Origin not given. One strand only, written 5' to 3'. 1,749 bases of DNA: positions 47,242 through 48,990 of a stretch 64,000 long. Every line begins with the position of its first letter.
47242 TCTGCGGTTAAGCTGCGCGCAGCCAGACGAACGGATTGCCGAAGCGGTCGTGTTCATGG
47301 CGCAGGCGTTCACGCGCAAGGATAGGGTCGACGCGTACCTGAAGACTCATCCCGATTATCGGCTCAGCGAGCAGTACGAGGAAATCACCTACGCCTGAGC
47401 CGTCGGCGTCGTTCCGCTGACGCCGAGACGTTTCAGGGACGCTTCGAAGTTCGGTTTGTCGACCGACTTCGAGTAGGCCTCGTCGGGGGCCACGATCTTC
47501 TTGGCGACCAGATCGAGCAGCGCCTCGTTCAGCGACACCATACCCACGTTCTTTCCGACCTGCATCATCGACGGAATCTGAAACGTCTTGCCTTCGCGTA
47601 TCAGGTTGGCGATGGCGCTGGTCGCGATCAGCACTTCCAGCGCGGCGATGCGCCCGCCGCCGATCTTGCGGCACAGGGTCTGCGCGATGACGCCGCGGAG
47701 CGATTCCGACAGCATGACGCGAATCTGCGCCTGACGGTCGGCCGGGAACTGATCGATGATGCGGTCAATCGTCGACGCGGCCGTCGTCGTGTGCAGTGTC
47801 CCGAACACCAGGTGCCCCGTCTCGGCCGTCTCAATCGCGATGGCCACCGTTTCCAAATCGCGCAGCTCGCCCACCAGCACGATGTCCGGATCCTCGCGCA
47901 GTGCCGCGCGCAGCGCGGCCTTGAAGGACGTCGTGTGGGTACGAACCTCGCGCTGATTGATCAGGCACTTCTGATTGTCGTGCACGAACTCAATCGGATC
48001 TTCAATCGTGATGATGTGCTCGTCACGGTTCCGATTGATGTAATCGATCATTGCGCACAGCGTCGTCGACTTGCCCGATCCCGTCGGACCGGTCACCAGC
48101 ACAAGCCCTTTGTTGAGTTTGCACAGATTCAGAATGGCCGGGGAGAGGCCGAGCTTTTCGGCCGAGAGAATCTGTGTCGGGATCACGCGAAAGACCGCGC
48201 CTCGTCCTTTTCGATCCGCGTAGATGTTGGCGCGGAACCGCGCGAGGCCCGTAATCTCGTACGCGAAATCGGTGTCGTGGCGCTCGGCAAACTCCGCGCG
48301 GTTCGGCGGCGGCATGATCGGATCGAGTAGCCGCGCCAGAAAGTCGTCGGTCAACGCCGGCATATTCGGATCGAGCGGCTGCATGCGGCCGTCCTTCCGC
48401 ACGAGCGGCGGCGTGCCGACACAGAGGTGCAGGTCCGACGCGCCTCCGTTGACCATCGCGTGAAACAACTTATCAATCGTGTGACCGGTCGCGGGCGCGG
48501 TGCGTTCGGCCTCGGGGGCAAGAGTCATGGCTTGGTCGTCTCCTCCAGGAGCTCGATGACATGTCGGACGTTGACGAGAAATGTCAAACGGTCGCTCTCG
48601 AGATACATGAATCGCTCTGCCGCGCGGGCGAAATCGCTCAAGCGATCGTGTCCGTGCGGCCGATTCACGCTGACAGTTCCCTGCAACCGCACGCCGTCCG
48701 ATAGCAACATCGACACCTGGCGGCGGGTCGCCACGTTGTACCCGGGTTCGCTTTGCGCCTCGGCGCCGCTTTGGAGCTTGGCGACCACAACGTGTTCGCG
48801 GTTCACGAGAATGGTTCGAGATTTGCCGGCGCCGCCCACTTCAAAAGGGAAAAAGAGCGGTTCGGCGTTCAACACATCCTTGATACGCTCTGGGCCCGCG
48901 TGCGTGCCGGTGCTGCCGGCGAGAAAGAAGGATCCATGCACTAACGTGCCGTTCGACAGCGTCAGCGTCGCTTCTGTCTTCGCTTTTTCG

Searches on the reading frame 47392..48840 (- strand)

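Call 12: search_protein_families(library=pfam, proteins=[window:47392-48840:-])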
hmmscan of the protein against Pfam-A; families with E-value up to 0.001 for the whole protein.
window:47392-48840:- (483 aa): 4 families
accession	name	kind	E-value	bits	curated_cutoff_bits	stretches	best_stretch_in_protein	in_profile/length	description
PF00437.27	T2SSE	-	3.4e-47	161.3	24.9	1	193-393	84-281/370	Type II/IV secretion system protein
PF13476.12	AAA_23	-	0.00016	22.9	27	1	242-264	17-39/201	AAA domain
PF13555.12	AAA_29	-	0.00058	20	27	0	244-265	22-43/61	P-loop containing region of AAA domain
PF25199.1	nSTAND_NTPase5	-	0.00071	19.9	34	0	244-289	41-86/145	Novel STAND NTPase 5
